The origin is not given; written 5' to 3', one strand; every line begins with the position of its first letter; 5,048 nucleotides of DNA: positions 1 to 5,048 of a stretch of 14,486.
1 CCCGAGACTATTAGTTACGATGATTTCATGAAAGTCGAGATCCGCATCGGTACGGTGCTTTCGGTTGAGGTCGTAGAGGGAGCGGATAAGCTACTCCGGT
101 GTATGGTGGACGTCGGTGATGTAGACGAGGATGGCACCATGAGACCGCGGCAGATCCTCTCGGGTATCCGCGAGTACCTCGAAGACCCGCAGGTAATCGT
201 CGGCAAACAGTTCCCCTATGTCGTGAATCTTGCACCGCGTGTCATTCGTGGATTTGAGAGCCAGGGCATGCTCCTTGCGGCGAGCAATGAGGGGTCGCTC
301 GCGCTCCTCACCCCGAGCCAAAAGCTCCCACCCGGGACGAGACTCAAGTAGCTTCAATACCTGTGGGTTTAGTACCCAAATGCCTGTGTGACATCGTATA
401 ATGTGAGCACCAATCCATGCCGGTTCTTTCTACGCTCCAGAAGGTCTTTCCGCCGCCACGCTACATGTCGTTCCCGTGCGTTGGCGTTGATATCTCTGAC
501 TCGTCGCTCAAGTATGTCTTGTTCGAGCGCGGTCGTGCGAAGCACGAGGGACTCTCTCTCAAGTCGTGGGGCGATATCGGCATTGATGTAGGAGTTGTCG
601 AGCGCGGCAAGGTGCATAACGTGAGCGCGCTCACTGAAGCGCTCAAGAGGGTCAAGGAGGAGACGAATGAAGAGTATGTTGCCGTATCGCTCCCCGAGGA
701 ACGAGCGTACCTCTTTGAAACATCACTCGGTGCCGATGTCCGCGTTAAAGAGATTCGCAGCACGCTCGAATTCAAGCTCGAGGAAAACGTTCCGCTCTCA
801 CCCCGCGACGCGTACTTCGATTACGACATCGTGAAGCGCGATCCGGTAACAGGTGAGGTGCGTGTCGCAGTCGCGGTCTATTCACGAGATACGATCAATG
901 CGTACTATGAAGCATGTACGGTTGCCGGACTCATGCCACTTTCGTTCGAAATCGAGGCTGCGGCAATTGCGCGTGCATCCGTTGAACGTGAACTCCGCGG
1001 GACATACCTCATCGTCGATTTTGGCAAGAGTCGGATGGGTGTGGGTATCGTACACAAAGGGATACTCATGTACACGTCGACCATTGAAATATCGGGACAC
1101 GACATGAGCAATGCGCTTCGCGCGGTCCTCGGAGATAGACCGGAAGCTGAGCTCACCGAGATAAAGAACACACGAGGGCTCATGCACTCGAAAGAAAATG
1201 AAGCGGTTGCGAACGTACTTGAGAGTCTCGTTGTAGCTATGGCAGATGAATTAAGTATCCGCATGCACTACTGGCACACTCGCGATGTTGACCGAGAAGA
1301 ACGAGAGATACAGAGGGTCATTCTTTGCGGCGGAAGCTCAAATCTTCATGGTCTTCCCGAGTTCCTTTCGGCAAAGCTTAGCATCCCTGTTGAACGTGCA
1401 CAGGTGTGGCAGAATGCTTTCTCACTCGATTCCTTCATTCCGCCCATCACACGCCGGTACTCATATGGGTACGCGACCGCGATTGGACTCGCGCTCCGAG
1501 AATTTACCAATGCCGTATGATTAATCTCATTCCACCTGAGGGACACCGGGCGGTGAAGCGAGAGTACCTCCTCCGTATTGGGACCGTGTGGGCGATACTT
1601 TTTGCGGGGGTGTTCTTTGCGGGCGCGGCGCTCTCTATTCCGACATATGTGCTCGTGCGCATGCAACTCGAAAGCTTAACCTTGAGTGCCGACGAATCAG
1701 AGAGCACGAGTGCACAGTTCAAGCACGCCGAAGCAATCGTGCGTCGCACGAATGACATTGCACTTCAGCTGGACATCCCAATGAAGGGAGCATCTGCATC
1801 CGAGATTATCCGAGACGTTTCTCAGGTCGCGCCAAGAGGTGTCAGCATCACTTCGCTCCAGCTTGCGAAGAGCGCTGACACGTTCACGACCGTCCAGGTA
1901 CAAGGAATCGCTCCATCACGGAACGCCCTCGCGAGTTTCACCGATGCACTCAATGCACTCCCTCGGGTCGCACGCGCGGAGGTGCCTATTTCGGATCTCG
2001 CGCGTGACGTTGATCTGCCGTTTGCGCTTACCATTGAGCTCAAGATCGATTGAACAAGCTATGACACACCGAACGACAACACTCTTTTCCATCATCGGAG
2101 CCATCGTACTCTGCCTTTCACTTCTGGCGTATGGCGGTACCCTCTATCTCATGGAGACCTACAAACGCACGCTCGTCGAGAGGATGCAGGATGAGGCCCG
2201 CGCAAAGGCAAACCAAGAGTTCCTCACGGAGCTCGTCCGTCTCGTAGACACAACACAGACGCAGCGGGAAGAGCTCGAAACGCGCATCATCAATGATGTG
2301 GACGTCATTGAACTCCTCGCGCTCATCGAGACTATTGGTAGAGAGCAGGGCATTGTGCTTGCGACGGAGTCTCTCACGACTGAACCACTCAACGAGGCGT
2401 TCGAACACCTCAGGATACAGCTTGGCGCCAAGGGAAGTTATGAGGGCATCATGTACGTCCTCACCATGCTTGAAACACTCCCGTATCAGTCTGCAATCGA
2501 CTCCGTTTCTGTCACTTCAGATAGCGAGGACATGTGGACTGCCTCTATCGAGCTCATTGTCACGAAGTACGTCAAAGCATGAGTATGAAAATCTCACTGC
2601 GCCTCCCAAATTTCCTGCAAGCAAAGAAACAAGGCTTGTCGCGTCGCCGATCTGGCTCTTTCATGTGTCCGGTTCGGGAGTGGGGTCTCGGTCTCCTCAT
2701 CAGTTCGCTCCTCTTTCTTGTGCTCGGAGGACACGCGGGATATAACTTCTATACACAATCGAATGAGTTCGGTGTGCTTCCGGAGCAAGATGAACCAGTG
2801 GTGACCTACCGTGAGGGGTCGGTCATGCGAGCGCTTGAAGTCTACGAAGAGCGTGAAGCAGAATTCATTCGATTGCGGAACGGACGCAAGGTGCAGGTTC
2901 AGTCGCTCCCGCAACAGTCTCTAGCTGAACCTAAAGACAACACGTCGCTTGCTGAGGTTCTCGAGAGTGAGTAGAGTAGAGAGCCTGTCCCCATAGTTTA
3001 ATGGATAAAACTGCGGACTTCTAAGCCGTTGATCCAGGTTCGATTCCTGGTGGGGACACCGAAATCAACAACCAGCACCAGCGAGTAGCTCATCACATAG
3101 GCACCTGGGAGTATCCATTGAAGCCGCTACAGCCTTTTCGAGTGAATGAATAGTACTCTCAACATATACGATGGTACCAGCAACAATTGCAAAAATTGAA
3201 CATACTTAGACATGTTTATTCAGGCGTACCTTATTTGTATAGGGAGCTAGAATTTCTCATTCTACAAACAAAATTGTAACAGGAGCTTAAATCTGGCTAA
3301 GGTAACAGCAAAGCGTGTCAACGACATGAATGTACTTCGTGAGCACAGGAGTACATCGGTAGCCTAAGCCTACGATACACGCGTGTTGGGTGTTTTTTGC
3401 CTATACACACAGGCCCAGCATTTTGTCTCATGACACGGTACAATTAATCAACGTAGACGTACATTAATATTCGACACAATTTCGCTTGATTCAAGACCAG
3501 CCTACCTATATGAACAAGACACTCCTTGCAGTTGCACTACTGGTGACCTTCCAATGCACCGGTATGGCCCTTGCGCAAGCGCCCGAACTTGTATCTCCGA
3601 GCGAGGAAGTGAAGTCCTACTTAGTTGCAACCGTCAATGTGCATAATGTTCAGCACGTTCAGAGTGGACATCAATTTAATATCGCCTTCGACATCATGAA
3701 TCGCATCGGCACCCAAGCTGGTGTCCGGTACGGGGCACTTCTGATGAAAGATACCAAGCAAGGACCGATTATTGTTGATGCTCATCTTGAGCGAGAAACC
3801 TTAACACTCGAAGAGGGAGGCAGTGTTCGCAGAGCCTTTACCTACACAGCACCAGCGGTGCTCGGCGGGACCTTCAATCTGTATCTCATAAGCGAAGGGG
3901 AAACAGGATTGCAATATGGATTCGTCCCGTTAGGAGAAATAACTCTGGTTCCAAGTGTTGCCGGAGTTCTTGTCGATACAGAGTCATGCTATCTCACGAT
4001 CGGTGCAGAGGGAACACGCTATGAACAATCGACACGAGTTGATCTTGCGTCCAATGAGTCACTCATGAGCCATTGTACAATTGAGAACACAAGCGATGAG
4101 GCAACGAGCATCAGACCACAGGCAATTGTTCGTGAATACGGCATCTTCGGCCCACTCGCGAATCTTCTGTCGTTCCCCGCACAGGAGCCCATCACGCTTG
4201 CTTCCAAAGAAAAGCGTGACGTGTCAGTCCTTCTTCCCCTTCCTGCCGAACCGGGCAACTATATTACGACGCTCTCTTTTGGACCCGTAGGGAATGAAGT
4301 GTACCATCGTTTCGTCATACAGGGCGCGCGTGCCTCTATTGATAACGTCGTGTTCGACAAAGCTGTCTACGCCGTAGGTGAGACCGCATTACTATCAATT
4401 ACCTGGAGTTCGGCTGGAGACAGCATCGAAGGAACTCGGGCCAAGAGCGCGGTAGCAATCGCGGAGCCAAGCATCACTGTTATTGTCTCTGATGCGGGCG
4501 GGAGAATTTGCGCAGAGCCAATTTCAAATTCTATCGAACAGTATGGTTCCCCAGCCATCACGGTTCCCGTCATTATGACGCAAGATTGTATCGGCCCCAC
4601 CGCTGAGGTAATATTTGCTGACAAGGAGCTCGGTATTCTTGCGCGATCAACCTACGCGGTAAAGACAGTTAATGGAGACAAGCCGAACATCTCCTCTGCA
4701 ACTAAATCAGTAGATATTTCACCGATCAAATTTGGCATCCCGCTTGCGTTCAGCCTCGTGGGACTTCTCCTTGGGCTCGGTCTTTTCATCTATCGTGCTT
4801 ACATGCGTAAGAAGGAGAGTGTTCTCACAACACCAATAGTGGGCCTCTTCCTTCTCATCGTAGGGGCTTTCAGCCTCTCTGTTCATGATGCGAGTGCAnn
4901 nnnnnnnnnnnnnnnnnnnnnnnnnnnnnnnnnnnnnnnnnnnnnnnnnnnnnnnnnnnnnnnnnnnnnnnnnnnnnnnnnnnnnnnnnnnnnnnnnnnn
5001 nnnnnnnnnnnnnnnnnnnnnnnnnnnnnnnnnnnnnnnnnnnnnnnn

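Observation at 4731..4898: The giant surface protein has an internal TM anchor, an RKK loop and a perfect signal-peptide-like segment, suggesting a fused gene pair or a self-separating protein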

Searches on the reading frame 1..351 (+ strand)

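Call 22: search_protein_families(library=pfam, proteins=[window:1-351:+], max_evalue=0.01)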
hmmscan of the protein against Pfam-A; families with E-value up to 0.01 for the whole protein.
window:1-351:+ (116 aa): 1 family
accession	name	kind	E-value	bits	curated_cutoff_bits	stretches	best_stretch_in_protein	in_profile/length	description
PF01588.26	tRNA_bind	-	2e-24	85.9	27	1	14-114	1-96/96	Putative tRNA binding domain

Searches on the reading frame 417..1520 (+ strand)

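Call 22: search_protein_families(library=pfam, proteins=[window:417-1520:+], max_evalue=0.01)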
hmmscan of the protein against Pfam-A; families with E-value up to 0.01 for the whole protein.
window:417-1520:+ (367 aa): 4 families
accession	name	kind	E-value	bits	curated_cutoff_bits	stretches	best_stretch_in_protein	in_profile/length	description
PF11104.14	PilM_2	-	6.5e-29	101.4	27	1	23-363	1-340/340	Type IV pilus assembly protein PilM;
PF14450.12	FtsA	-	8.1e-08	33.1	31.8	1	199-343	2-114/127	Cell division protein FtsA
PF06723.19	MreB_Mbl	-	0.0001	21.7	27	0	300-329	276-305/327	MreB/Mbl protein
PF00022.25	Actin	-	0.00032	19.9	27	0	192-254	139-208/410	Actin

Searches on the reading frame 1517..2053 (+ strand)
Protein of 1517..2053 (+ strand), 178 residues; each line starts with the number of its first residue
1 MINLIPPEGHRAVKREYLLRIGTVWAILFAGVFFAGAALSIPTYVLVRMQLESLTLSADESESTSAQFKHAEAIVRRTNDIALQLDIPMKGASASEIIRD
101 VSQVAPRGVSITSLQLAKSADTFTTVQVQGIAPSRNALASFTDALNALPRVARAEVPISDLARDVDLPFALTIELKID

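Call 22: search_protein_families(library=pfam, proteins=[window:1517-2053:+], max_evalue=0.01)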
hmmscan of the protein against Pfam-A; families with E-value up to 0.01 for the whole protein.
window:1517-2053:+ (178 aa): 1 family
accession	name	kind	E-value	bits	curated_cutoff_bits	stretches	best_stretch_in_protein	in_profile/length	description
PF05137.18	PilN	-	3.4e-06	27.4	22.8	1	99-156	4-56/78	Fimbrial assembly protein (PilN)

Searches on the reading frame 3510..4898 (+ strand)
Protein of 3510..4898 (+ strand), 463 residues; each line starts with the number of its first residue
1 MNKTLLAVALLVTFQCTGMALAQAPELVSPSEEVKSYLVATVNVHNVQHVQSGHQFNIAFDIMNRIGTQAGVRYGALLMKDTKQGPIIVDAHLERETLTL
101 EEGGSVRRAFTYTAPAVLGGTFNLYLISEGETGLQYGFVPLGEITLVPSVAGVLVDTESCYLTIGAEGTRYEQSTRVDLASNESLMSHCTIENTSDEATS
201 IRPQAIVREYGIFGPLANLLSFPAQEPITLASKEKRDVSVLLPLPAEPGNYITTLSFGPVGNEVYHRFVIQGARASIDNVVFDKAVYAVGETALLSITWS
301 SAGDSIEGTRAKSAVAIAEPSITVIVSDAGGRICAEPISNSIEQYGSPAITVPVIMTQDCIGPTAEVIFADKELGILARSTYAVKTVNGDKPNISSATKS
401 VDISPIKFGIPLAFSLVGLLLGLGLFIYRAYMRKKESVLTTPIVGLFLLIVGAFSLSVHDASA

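Call 25: search_protein_representatives(protein=window:3510-4898:+)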
Query: 463 residues. Proteins with E-value up to 0.001 (for the whole library): 1144; up to 1e-10: 966; up to 1e-30: 449. The best 150 are listed.
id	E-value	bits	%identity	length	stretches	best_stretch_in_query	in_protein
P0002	6.1e-297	1000.6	100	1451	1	1-463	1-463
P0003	1.7e-77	277.7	38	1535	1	19-461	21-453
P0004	1.2e-71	258.4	34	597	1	8-455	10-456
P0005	7.1e-66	239.3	33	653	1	7-450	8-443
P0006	2.3e-64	234.4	31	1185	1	25-451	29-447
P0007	4.7e-64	233.4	32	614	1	20-458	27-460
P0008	3.0e-63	230.7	35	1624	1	37-463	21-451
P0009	7.5e-63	229.4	30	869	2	9-385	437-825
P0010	1.2e-61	225.5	34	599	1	34-397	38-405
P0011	1.3e-61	225.3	35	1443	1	29-456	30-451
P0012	2.9e-61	224.2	34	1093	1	23-448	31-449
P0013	6.0e-61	223.1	37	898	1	17-382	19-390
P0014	2.1e-60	221.3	31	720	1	17-432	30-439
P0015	9.1e-58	212.6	35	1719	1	35-388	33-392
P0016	1.2e-56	209.0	31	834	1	29-457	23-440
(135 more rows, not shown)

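Call 31: search_solved_structures(query=A1, max_evalue=1)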
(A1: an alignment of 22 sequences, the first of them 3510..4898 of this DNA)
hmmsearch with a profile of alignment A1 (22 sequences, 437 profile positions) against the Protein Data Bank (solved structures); distinct sequences matched with E-value up to 1: 2.
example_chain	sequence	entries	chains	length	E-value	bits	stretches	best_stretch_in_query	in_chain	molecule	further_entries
3bit_A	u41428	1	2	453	0.59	11.6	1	50-88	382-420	FACT complex subunit SPT16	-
3bip_A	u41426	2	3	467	0.61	11.5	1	50-88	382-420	FACT complex subunit SPT16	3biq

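Call 43: find_related_loci(query=window:3510-4898:+, collection=genome_contigs, flank=3000)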
Query window:3510-4898:+ (463 aa) in genome_contigs; peptide patterns used: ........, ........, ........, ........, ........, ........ (x = any residue, [..] = any of these).
50 stretches matched a pattern, but none encodes a relative of the query by tblastn (E <= 1e-3).

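Call 44: predict_structure(alignment_id=A1)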
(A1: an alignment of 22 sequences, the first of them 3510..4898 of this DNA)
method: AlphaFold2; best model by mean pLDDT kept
length: 463 residues; sequences in the alignment: 22
mean_pLDDT: 81.9   pTM: 0.68
mean pLDDT of the five models: 81.9, 81.6, 80.9, 80.1, 79.3
residues with pLDDT >= 90: 218; 70-90: 146; 50-70: 50; < 50: 49
segments of 3 or more residues with pLDDT < 50: 1-3, 18-31, 388-407, 437-439, 457-463
pLDDT, mean of each block of 10 residues (from residue 1): 53 51 43 68 94 96 88 95 91 92 93 95 96 89 95 93 89 87 93 95 93 90 87 96 90 89 91 85 90 91 63 74 94 94 84 95 93 87 68 40 48 80 82 56 67 56 36
secondary structure, 60 per line:
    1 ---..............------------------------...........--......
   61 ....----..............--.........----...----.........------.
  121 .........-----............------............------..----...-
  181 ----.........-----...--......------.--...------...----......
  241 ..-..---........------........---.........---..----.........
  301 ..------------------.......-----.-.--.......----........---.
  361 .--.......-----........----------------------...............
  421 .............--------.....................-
elements in order: H4-17 E42-52 E55-64 E69-82 E85-93 E98-100 E105-113 E120-129 E135-146 E153-164 E177-179 E185-193 E199-201 E204-209 E219-221 E228-230 E235-242 E249-256 E263-270 E274-282 E292-302 E321-327 E338-341 E349-356 E364-370 E376-383 H406-433 H442-462

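Call 48: fold_search(model_id=the predicted structure, library=pdb)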
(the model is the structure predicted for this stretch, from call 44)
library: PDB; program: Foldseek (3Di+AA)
matches with E <= 10: 1632; with E <= 0.001: 163
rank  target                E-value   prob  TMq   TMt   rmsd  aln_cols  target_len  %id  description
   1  9fx2                  9.1e-07  1.00  0.19  0.09  24.0       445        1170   10  Structure of methylamine activated CD109 (released 2025-03-19)
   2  9ijj_E                1.0e-06  1.00  0.17  0.17  24.6       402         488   10  In situ structure of the central apparatus in mouse sperm axoneme. (released 2025-06-04)
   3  4kkp_B                2.0e-06  1.00  0.23  0.38   9.9       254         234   13  Crystal structure of Vibrio cholerae RbmA (crystal form 2) (released 2013-05-22)
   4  9fx3_A                2.3e-06  1.00  0.19  0.09  22.9       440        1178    9  Structure of active human CD109 (released 2025-03-19)
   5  9u61_E                3.5e-06  1.00  0.20  0.09  16.5       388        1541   10  CP/MBL pathways C3 convertase C4b2a and C3 complex (released 2026-01-14)
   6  9ijj_C                3.5e-06  1.00  0.17  0.10  24.7       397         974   12  In situ structure of the central apparatus in mouse sperm axoneme. (released 2025-06-04)
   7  7bj3                  3.9e-06  1.00  0.20  0.10  30.1       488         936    9  ScpA from Streptococcus pyogenes, S512A active site mutant (released 2021-05-12)
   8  4kkq_A                4.3e-06  1.00  0.24  0.40   9.2       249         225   12  Crystal structure of Vibrio cholerae RbmA (crystal form 1) (released 2013-05-22)
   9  6h04_A                4.7e-06  1.00  0.19  0.09  16.7       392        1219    9  Closed conformation of the Membrane Attack Complex (released 2018-12-19)
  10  3eif                  4.9e-06  1.00  0.20  0.10  30.0       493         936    9  1.9 angstrom crystal structure of the active form of the C5a peptidase from Streptococcus pyogenes (ScpA) (released 2009-02-24)
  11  3pvm_A                5.7e-06  1.00  0.18  0.07  23.6       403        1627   10  Structure of Complement C5 in Complex with CVF (released 2011-01-19)
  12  7u06_B                5.7e-06  1.00  0.17  0.11  25.0       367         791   12  Structure of the yeast TRAPPII-Rab11/Ypt32 complex in the closed/open state (composite structure) (released 2022-04-27)
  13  4kkq_B                6.0e-06  1.00  0.24  0.38   9.5       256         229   11  Crystal structure of Vibrio cholerae RbmA (crystal form 1) (released 2013-05-22)
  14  4be6_A                6.0e-06  1.00  0.23  0.37   9.6       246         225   12  V. cholera biofilm scaffolding protein RbmA (released 2013-12-18)
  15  4kkr_A                7.3e-06  1.00  0.24  0.39   9.3       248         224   12  Crystal structure of Vibrio cholerae RbmA (crystal form 3) (released 2013-05-22)
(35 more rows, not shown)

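Call 67: search_protein_families(library=pfam, alignment_id=A1, max_evalue=0.01)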
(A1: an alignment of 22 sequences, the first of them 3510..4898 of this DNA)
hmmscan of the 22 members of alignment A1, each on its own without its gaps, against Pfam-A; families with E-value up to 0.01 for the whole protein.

A. member 1, window:3510-4898:+ (463 aa): 0 families

B. families by the number of members that match (of 22 scanned): 4 families
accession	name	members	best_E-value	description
PF23987.1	Phage_holin_10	1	0.0012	Bacteriophage holin Pam3 gp28 family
PF07827.16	KNTase_C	1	0.0043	KNTase C-terminal domain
PF01835.25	MG2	1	0.0082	MG2 domain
PF01252.23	Peptidase_A8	1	0.0097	Signal peptidase (SPase) II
